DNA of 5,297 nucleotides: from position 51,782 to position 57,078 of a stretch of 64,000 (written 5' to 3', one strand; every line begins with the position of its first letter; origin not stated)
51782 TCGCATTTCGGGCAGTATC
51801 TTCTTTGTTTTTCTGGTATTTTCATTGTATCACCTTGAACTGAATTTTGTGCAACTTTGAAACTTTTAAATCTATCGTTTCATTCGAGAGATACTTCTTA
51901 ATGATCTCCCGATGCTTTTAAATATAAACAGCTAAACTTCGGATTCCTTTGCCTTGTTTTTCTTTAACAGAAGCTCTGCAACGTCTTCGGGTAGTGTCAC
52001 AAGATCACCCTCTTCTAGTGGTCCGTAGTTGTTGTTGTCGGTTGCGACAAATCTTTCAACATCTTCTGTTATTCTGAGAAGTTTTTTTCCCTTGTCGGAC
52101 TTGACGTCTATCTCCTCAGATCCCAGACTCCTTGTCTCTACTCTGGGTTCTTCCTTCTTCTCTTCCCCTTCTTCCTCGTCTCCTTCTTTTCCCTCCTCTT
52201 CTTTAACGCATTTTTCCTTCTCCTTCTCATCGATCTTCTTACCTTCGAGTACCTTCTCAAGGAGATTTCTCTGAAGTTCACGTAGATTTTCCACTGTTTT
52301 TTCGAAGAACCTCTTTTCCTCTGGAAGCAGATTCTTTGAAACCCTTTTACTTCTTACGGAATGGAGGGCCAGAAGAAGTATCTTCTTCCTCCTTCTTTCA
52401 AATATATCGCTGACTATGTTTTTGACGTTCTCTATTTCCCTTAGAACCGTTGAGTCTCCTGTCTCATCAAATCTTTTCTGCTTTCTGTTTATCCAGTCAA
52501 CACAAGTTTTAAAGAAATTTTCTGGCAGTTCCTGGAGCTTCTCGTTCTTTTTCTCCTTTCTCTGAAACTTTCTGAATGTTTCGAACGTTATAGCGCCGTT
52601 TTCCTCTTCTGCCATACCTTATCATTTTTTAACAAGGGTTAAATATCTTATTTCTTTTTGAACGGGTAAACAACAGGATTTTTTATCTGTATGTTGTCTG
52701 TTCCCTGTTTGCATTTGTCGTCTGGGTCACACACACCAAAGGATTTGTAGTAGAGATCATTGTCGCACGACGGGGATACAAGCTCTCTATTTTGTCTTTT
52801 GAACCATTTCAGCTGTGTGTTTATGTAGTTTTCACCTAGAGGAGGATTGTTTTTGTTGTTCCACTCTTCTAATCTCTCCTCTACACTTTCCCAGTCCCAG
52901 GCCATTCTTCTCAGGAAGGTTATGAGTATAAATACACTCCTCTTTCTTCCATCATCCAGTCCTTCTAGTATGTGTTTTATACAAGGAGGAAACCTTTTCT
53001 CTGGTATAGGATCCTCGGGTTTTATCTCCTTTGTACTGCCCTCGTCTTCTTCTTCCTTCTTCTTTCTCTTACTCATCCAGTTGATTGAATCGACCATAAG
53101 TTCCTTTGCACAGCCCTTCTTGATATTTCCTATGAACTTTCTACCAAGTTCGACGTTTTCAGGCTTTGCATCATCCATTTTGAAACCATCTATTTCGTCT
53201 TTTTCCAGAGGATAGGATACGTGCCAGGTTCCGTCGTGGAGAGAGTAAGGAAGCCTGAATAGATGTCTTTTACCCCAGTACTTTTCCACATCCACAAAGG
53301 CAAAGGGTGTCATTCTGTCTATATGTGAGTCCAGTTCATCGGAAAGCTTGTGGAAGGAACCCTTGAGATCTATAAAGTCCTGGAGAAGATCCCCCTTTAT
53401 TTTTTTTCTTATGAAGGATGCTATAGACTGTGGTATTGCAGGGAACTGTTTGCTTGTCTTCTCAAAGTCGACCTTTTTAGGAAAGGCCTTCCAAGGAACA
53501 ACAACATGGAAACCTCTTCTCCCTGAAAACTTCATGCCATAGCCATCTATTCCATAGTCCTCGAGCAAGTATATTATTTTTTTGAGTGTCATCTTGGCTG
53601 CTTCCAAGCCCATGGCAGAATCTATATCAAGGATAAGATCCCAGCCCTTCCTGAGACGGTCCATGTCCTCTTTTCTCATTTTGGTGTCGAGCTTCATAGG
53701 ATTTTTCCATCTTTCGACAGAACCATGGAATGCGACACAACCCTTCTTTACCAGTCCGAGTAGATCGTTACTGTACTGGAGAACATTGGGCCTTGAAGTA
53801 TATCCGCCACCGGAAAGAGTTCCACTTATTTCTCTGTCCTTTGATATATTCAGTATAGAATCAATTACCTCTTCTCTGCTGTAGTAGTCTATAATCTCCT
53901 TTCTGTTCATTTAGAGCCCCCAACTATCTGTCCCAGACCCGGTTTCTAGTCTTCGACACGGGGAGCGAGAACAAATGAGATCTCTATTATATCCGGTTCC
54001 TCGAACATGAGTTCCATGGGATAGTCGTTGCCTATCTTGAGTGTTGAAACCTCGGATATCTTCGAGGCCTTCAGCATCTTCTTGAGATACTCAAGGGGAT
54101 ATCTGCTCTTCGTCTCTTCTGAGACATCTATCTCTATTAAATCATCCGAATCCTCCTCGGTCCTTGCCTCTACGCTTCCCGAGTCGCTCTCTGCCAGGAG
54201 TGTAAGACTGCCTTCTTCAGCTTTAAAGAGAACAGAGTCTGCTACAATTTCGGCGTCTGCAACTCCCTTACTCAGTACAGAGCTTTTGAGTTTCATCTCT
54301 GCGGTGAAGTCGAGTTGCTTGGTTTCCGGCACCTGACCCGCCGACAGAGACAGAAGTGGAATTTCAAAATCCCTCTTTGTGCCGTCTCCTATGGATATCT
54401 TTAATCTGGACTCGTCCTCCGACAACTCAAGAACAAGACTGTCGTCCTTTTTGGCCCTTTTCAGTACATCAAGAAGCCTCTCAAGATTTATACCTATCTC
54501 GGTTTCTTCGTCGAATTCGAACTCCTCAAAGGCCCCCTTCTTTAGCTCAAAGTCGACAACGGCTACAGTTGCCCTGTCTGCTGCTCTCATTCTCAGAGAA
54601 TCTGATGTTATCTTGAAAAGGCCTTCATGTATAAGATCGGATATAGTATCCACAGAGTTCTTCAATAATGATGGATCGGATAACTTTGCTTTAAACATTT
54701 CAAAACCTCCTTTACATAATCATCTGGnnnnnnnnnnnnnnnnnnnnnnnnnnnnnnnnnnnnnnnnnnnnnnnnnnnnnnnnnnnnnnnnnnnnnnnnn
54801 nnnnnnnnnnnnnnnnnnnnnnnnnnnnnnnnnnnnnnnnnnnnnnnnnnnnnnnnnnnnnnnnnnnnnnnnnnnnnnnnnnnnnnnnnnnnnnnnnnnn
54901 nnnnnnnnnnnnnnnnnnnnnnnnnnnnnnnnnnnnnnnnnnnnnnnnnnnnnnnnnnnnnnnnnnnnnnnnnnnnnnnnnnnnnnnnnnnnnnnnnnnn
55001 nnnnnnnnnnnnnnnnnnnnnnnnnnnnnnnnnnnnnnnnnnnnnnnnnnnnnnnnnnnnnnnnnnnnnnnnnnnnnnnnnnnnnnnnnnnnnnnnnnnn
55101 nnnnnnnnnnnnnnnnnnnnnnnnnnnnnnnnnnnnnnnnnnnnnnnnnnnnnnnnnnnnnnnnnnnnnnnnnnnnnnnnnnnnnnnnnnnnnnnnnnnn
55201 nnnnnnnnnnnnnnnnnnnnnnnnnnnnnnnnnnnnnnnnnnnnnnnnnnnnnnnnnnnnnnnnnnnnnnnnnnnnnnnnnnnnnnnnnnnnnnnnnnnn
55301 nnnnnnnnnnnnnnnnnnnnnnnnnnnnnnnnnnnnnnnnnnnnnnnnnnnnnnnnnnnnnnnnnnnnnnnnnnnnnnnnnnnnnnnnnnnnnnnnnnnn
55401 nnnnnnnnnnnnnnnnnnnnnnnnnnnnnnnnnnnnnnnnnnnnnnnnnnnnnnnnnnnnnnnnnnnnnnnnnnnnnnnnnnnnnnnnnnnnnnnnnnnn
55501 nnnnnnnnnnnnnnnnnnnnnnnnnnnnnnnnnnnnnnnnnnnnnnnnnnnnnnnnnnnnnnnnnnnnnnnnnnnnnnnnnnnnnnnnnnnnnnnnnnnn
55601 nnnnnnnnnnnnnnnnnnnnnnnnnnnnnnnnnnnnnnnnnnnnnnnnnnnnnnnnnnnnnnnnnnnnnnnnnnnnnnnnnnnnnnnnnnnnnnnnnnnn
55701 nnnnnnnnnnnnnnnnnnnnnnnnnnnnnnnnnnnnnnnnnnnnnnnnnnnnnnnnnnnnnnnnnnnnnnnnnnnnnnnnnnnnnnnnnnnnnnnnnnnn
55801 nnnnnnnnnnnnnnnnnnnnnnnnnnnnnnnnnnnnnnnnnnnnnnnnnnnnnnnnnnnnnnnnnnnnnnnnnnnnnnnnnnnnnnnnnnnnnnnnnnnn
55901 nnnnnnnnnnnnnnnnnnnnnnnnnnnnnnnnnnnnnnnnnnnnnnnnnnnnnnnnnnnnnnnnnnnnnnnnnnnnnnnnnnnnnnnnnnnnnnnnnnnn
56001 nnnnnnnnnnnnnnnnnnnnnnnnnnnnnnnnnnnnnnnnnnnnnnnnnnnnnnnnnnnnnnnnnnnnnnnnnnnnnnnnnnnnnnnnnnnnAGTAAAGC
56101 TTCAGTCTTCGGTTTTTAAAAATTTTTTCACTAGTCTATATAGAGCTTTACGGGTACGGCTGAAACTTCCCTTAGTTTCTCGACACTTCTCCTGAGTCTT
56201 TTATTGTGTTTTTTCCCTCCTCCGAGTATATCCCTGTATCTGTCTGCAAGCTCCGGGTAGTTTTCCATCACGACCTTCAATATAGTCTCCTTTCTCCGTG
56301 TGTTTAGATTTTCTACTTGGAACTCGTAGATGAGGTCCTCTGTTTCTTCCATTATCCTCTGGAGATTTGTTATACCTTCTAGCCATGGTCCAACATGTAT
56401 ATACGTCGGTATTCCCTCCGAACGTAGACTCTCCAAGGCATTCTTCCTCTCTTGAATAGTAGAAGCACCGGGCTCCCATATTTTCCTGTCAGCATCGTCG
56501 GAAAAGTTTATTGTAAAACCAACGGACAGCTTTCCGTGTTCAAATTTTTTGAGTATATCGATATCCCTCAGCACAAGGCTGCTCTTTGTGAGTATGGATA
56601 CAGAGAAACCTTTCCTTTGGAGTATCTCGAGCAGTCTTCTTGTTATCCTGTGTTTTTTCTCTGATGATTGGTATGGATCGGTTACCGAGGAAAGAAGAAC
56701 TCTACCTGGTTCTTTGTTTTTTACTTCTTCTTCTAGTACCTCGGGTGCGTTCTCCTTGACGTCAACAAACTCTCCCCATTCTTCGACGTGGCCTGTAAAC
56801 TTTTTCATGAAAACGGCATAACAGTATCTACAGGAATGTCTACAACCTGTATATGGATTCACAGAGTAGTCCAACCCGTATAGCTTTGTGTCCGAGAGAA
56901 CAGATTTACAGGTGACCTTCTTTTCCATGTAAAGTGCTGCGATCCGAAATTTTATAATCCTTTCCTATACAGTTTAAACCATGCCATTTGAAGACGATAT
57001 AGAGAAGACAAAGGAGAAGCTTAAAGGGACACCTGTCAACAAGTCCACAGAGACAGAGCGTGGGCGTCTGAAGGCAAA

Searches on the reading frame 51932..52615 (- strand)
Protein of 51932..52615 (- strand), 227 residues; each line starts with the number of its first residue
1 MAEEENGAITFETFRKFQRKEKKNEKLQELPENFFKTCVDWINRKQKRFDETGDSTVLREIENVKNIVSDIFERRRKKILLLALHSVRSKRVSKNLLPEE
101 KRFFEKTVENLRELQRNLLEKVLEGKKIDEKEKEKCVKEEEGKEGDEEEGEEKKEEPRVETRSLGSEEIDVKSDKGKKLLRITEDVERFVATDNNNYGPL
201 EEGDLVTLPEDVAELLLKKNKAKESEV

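Call 35: search_protein_families(library=pfam, proteins=[window:51932-52615:-], max_evalue=0.0001)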
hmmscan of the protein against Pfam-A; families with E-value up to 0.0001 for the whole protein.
window:51932-52615:- (227 aa): 2 families
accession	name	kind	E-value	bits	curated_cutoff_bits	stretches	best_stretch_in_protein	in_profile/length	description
PF22090.1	Gins51_C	-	1.3e-10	41.3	27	1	179-224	2-47/48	Gins51, C-terminal domain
PF05916.17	Sld5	-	6.8e-07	29.9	22.3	1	14-118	7-101/102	GINS complex protein helical bundle domain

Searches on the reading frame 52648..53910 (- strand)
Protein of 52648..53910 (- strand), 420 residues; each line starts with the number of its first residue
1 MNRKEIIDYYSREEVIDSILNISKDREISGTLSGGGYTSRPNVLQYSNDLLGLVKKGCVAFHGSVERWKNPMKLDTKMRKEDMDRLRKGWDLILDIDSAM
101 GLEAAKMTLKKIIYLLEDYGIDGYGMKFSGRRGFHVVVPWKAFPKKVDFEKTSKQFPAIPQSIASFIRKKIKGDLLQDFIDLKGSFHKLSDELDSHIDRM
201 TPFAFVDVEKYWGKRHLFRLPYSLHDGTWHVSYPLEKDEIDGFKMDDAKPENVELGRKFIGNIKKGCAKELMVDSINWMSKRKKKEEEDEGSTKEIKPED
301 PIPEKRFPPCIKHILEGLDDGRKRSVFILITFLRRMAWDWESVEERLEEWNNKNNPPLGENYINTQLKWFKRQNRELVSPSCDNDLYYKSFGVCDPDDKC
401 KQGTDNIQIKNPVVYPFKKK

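Call 35: search_protein_families(library=pfam, proteins=[window:52648-53910:-], max_evalue=0.0001)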
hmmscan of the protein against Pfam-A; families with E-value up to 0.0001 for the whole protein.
window:52648-53910:- (420 aa): 3 families
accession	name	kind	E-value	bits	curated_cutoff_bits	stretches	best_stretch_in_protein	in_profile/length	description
PF21686.3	LigD_Prim-Pol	-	1.6e-06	28.4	27.4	1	44-152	70-164/254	LigD, primase-polymerase domain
PF01896.25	DNA_primase_S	-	5.8e-06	27.2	26.8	1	105-235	24-161/163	DNA primase small subunit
PF04104.19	DNA_primase_lrg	-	6.5e-06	26.1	22.4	1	282-361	86-165/266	Eukaryotic and archaeal DNA primase, large subunit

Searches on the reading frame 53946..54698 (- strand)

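Call 35: search_protein_families(library=pfam, proteins=[window:53946-54698:-], max_evalue=0.0001)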
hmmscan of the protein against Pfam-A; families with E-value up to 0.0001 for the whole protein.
window:53946-54698:- (250 aa): 3 families
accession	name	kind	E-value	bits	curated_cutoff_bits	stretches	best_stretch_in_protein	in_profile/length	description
PF00705.23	PCNA_N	-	1.7e-18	67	20.3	1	1-104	1-104/127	Proliferating cell nuclear antigen, N-terminal domain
PF02747.20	PCNA_C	-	3.4e-09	37.4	23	1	128-246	4-127/128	Proliferating cell nuclear antigen, C-terminal domain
PF02144.21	Rad1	-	9.2e-08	31.9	24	1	2-216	2-239/257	Repair protein Rad1/Rec1/Rad17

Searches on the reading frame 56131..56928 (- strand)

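Call 35: search_protein_families(library=pfam, proteins=[window:56131-56928:-], max_evalue=0.0001)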
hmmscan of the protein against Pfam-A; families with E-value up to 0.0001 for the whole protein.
window:56131-56928:- (265 aa): 3 families
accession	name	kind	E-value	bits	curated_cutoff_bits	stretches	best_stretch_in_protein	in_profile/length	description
PF04055.27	Radical_SAM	-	3e-14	54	29.5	1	23-180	1-150/166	Radical SAM superfamily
PF07505.17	DUF5131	-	1.4e-07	31.8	28.9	1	19-149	7-144/243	Protein of unknown function (DUF5131)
PF20903.3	SPL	-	6.9e-05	22.3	27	1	18-226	76-285/338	Spore photoproduct lyase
